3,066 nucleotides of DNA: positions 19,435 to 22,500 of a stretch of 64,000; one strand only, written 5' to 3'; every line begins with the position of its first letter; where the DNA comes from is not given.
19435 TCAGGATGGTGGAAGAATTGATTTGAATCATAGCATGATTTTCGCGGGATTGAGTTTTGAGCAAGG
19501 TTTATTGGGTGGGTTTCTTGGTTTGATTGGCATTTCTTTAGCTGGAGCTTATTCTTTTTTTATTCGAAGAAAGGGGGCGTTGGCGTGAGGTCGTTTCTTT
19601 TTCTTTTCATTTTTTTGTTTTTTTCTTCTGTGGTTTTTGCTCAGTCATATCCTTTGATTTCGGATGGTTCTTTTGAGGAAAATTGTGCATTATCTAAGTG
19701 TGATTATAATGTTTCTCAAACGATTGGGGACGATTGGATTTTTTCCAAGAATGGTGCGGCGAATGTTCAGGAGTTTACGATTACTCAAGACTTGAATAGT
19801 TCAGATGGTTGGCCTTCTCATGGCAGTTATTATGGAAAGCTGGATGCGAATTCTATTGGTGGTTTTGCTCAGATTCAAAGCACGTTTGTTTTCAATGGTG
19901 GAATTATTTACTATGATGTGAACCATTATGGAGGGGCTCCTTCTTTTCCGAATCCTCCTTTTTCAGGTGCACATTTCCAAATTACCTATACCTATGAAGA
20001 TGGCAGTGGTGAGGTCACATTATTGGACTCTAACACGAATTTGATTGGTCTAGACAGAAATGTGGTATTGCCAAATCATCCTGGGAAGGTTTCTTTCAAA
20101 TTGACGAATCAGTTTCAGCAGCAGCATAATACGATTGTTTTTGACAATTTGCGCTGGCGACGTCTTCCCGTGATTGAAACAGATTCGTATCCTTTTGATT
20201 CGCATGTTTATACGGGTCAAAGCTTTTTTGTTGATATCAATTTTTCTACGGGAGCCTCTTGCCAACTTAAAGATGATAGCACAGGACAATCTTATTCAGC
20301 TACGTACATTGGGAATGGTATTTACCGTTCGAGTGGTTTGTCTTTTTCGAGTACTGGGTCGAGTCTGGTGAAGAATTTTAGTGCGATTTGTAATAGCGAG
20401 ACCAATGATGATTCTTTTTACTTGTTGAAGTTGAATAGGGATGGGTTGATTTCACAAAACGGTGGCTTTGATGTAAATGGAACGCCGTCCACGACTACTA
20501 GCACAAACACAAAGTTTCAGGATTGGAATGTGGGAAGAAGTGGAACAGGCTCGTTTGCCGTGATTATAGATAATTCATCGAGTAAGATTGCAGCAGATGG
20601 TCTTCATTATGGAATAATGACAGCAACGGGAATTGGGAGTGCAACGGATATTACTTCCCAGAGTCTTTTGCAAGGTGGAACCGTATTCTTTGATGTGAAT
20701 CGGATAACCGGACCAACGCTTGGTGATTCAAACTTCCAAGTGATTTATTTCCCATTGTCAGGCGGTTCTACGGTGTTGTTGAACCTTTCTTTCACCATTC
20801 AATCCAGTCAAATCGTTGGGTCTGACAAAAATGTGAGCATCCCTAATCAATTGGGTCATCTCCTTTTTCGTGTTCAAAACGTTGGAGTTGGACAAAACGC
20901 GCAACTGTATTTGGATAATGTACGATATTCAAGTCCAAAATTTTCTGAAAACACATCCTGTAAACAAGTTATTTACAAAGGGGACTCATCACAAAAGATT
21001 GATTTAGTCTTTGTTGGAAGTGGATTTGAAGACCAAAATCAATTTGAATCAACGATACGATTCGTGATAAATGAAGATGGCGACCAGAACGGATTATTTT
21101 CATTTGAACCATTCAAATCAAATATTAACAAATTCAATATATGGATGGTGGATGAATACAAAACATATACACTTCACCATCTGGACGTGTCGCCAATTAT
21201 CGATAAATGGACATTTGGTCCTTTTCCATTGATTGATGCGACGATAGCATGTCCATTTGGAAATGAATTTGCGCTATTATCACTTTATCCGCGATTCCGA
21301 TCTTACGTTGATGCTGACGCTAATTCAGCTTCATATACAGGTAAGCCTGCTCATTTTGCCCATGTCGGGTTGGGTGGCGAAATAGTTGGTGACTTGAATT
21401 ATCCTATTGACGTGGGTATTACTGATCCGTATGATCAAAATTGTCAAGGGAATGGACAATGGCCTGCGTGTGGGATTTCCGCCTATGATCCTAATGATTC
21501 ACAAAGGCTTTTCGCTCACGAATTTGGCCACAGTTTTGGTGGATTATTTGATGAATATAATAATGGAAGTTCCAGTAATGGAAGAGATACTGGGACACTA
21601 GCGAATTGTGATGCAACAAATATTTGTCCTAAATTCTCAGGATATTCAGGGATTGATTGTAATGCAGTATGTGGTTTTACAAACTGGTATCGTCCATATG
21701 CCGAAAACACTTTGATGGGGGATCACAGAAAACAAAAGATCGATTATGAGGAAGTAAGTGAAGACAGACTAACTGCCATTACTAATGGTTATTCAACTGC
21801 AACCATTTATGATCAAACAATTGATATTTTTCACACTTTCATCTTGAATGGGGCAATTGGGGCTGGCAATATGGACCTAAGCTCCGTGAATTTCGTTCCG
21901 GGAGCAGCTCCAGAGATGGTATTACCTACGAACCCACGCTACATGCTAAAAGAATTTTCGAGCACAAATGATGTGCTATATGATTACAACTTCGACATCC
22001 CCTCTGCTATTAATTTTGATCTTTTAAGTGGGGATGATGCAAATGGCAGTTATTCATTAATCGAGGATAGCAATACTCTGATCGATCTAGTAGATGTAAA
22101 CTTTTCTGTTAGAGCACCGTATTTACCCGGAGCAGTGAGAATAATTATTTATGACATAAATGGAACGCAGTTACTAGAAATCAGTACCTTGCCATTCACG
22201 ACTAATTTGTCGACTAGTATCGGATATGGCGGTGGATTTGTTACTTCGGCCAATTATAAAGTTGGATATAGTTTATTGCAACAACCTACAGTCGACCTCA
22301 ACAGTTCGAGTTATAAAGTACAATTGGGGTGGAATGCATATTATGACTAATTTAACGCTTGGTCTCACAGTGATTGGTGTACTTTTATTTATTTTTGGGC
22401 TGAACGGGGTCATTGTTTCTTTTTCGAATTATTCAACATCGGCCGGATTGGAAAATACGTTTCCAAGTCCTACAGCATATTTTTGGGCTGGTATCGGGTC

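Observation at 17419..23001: Low-GC, translationally coupled operon of secreted proteins ending in an M64-like zinc metallopeptidase: candidate undescribed surface proteolytic module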

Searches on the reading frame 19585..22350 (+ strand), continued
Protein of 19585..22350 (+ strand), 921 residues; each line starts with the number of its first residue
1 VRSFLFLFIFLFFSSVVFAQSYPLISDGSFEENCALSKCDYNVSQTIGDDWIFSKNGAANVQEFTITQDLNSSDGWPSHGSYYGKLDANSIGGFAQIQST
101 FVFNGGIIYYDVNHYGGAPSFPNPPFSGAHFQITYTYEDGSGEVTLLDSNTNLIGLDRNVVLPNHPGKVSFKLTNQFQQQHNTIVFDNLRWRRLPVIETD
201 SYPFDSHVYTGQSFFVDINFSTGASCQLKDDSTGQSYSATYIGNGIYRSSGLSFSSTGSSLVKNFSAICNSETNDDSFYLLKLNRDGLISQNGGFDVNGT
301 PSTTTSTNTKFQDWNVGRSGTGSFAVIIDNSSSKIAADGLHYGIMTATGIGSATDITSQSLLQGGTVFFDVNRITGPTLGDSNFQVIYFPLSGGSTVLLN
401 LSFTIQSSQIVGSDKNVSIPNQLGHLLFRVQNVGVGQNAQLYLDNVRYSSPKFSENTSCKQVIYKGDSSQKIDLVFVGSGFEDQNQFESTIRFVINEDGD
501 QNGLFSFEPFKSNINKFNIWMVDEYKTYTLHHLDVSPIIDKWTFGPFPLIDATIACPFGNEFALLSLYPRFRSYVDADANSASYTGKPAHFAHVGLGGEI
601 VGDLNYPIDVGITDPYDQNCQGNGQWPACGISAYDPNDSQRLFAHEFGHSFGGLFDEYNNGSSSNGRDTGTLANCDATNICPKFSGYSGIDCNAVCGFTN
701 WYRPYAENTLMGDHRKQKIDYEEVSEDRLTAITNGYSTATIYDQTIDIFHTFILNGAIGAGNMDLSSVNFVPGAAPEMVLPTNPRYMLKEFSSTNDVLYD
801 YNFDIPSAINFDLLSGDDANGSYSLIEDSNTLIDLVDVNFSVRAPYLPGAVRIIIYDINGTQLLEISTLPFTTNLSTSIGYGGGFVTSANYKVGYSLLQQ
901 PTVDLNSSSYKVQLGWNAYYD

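Call 42: search_protein_representatives(alignment_id=A1)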
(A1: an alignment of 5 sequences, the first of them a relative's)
Query: 5 sequences, 920 profile positions. Proteins with E-value up to 0.001 (for the whole library): 1634; up to 1e-10: 491; up to 1e-30: 52. The best 150 are listed.
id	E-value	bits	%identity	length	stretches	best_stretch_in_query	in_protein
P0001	0.0e+00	1504.3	-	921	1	1-918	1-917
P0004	0.0e+00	1479.3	-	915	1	1-920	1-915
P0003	0.0e+00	1324.4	-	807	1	112-918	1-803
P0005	1.6e-292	989.6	-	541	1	375-916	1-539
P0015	1.1e-247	841.1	-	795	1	140-918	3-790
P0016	1.0e-223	761.8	-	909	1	4-916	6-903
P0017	6.8e-210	716.1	-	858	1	80-917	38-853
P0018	1.2e-176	606.0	-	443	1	484-918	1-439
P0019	8.5e-174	596.6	-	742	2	463-918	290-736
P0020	1.1e-152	526.8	-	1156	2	438-918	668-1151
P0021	5.9e-142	491.3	-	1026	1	462-918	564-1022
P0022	3.7e-129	448.9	-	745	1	196-916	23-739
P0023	1.3e-113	397.4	-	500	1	464-917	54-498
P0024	1.2e-95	338.1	-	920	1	463-918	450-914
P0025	8.1e-95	335.3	-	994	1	460-918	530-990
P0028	2.9e-81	290.4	-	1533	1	463-866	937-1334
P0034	3.6e-72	260.3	-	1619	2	9-456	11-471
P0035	2.3e-70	254.3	-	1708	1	464-871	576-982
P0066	1.7e-29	119.1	-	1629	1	4-456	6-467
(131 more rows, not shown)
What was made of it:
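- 21832..22194 (+): g4 C-terminal beta-sandwich (aa ~750-870). It is conserved across the subfamily (profile positions 463-918; call 42).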

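Call 44: search_solved_structures(query=A1, max_evalue=0.01, show_alignments=1)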
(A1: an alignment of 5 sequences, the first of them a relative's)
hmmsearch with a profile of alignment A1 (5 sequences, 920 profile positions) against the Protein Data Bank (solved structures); distinct sequences matched with E-value up to 0.01: 2.
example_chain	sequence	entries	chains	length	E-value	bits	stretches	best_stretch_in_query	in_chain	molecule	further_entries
3p1v_A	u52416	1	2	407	2.7e-09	39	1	634-664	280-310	Metallo-endopeptidase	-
4df9_A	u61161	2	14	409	2.8e-08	35.6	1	624-662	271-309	putative peptidase | Lipoprotein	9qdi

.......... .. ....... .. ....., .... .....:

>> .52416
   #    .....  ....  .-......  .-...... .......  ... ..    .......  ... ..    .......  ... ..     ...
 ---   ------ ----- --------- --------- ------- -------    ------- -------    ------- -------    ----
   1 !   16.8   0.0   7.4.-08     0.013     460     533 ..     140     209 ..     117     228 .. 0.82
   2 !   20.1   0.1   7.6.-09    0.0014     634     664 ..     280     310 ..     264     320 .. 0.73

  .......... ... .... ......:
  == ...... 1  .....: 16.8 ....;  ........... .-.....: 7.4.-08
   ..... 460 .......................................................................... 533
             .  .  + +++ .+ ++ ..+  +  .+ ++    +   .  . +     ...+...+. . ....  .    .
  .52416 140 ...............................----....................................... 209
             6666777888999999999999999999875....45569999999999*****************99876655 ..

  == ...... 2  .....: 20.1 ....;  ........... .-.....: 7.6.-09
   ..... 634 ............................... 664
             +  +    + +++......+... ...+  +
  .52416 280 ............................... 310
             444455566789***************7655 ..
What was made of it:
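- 19585..22350 (+): g4, 921 aa. A secreted multidomain M64/igalysin-type zinc metallopeptidase. A profile of the family matches PDB 3p1v and 4df9 at E about 1e-9 to 1e-8 (call 44).
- On Peptidase M64 / igalysin (metzincin clan): A sequence profile matches 3p1v and 4df9 at E 3e-9 and 3e-8 (call 44).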

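Call 48: search_protein_families(library=phrogs, proteins=[window:19585-22350:+, L001:1436-2617:+], max_evalue=0.1)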
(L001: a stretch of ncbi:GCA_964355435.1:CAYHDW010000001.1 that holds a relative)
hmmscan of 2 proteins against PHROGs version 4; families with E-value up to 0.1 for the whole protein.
window:19585-22350:+ (921 aa): 0 families

L001:1436-2617:+ (393 aa): 13 families
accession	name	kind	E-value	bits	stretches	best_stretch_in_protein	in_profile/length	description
phrog_18186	-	tail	1.3e-06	28.4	1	290-379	486-573/582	baseplate wedge subunit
phrog_25788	-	tail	6.6e-06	26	1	283-371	507-594/603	tail fiber protein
phrog_5668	-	tail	6.7e-06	25.1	1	287-378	1462-1556/1567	tail fiber protein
phrog_33119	-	tail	7.8e-06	25.7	1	287-379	544-633/643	long tail fiber protein distal subunit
phrog_27370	-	unknown function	2.1e-05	23.2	1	285-380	1436-1532/1545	-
phrog_8215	-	tail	2.2e-05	24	1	290-378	908-994/1000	baseplate wedge initiator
phrog_1980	-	tail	2.6e-05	24.7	1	241-378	295-428/449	tail fiber protein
phrog_5481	-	tail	7.2e-05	22.4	1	221-378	842-1017/1043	tail fiber protein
phrog_5231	-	unknown function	0.00027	20.5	1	270-347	487-573/618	-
phrog_6921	-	tail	0.00058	19.7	1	229-348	568-688/738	tail fiber protein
phrog_4563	-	tail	0.0029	17.9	1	285-342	221-278/346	tail fiber protein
phrog_1786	-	head and packaging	0.0056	15.5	1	267-358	1116-1221/1246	minor head protein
phrog_28992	-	unknown function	0.084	13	1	290-378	248-334/343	-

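Call 58: search_protein_families(library=pfam, proteins=[P0020, P0028, P0034, P0035, P0066], max_evalue=0.01)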
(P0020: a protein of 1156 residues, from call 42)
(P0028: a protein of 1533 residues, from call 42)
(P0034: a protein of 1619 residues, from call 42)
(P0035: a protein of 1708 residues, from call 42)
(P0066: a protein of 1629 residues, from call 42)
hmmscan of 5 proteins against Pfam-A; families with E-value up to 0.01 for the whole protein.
P0020 (1156 aa): 1 family
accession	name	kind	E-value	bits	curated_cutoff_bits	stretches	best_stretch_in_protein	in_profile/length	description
PF09471.16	Peptidase_M64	-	1.1e-07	31.8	26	1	702-756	6-59/302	IgA Peptidase M64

P0028 (1533 aa): 4 families
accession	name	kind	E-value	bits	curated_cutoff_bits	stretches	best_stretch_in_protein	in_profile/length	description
PF05048.19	NosD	-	3.1e-26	92.6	23.6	4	674-832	44-191/212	Periplasmic copper-binding protein (NosD)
PF13229.12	Beta_helix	-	5.9e-20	71.9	25.9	2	676-804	13-158/158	Right handed beta helix region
PF09471.16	Peptidase_M64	-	1.2e-06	28.3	26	0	1112-1135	146-168/302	IgA Peptidase M64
PF02412.23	TSP_3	-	0.0011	19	25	0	1342-1363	15-36/36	Thrombospondin type 3 repeat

P0034 (1619 aa): 0 families

P0035 (1708 aa): 3 families
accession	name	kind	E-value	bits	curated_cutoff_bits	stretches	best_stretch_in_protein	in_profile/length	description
PF13517.12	FG-GAP_3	-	4.1e-38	130.2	26.9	6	1411-1467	1-60/61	FG-GAP-like repeat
PF01839.29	FG-GAP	-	2.9e-15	56.2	22.1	1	1405-1426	3-24/37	FG-GAP repeat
PF09471.16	Peptidase_M64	-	3.4e-07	30.2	26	1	739-773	132-166/302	IgA Peptidase M64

P0066 (1629 aa): 0 families
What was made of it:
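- The N-terminal architecture of g4 varies between loci (calls 42, 58).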

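Call 83: predict_structure(alignment_id=A5)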
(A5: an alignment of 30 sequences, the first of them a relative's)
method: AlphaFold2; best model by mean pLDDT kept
length: 921 residues; sequences in the alignment: 30
mean_pLDDT: 77.5   pTM: 0.59
mean pLDDT of the five models: 77.5, 77.2, 76.9, 75.5, 73.8
residues with pLDDT >= 90: 201; 70-90: 482; 50-70: 156; < 50: 82
segments of 3 or more residues with pLDDT < 50: 1-3, 13-24, 301-306, 406-409, 743-747, 874-885, 889-921
pLDDT, mean of each block of 10 residues (from residue 1): 53 41 50 69 74 75 75 66 84 86 87 76 62 88 85 78 86 79 85 86 79 88 93 92 90 79 90 78 77 61 49 80 81 67 87 89 81 74 89 86 60 75 84 79 82 60 78 93 88 89 93 92 86 70 88 88 94 87 80 93 88 83 70 91 94 76 62 81 82 72 80 85 89 74 53 89 88 67 82 88 86 72 63 83 84 92 89 47 45 42 40 40 35
secondary structure, 60 per line:
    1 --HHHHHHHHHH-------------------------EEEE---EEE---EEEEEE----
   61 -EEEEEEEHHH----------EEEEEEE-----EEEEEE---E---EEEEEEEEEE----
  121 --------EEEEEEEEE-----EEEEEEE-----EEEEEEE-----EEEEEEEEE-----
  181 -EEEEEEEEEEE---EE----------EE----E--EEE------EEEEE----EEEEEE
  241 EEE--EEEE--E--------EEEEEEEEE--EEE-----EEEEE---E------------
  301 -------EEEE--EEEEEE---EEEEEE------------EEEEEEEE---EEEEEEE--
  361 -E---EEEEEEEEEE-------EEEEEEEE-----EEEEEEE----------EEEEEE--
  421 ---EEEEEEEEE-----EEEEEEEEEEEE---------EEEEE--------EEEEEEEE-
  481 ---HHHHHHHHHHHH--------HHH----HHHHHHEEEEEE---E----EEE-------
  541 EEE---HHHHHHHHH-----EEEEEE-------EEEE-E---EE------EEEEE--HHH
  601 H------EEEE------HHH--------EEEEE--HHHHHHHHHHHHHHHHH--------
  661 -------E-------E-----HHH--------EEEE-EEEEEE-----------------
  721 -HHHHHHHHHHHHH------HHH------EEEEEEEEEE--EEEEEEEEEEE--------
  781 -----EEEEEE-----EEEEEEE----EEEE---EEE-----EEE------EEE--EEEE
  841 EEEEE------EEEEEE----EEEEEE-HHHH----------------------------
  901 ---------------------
elements in order (helices of 4 or more, strands of 3 or more residues): H3-12 E38-41 E45-47 E51-56 E62-68 E82-88 E94-99 E107-116 E129-137 E143-149 E155-161 E167-175 E182-192 E217-219 E226-230 E235-243 E246-249 E261-269 E272-274 E280-284 E308-311 E314-319 E323-328 E341-348 E352-358 E366-375 E383-390 E396-402 E413-418 E424-432 E438-449 E459-463 E472-479 H484-495 H511-516 E517-522 E531-533 E541-543 H547-555 E561-566 E574-577 E591-595 H598-601 E608-611 E629-633 H636-652 E693-696 E698-703 H722-734 E750-759 E762-772 E786-791 E797-803 E808-811 E815-817 E823-825 E832-834 E837-845 E852-857 E862-867 H869-872
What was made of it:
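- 19585..22350 (+): The AF2 model has pLDDT 77.5 (call 83).
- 19657..20169 (+): g4 domain 1 (aa ~25-195): a CBM/MAM/cleaved-adhesin-type jelly roll. The model is all-beta in this region (call 83).
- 20182..20439 (+): g4 domain 2 (aa ~200-285): a small beta domain between the two jelly rolls. AF2 secondary structure with pLDDT about 80-93 (call 83).
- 21832..22194 (+): AF2 model (call 83).
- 22204..22347 (+): g4 conserved C-terminal tail (aa 874-921), motif S-x-NY-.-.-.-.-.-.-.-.-QP...S-x-x-Y-K-x-x-LG. It is predicted to be disordered in the monomer. pLDDT is below 50 (call 83).
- On Peptidase M64 / igalysin (metzincin clan): The model has pLDDT about 80-94 in this domain (call 83).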

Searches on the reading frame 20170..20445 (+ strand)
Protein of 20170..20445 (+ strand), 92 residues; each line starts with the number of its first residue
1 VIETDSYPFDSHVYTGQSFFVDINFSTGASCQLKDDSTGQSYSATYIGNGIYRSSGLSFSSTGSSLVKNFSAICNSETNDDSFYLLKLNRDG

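Call 45: search_protein_families(library=pfam, proteins=[window:20170-20445:+], max_evalue=10)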
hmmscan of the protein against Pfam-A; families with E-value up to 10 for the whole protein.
seq(92 aa): 0 families
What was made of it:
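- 20182..20439 (+): It has no family assignment (call 45).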

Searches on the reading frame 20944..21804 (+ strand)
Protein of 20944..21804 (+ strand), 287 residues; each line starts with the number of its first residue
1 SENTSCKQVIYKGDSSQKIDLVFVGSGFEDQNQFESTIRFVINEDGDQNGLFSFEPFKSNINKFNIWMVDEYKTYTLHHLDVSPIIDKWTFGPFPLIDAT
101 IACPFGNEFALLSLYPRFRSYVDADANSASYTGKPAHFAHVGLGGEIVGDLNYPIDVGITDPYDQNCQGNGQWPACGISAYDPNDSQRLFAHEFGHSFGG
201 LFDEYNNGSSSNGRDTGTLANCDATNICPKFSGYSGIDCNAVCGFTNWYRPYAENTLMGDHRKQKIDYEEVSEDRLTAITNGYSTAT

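Call 45: search_protein_families(library=pfam, proteins=[window:20944-21804:+], max_evalue=10)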
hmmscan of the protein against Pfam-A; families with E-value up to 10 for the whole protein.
seq(287 aa): 7 families
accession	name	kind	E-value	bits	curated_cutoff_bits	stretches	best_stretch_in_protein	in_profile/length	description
PF09471.16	Peptidase_M64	-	1.3e-08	34.8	26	2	169-209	125-165/302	IgA Peptidase M64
PF13574.12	Reprolysin_2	-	0.002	18.5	27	1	183-218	122-159/195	Metallo-peptidase family M12B Reprolysin-like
PF13583.11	Reprolysin_4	-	0.02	15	22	1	166-209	123-158/203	Metallo-peptidase family M12B Reprolysin-like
PF08434.16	CLCA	-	0.08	12.8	25.6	1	185-209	125-149/266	Calcium-activated chloride channel N terminal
PF05547.17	Peptidase_M6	-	0.098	12.3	22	1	187-218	226-256/294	Immune inhibitor A peptidase M6, catalytic domain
PF13582.12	Reprolysin_3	-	0.14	13.1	22.4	1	188-199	108-119/123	Metallo-peptidase family M12B Reprolysin-like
PF06061.16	Baculo_ME53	-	0.21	11.1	25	1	221-274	274-325/343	Baculoviridae ME53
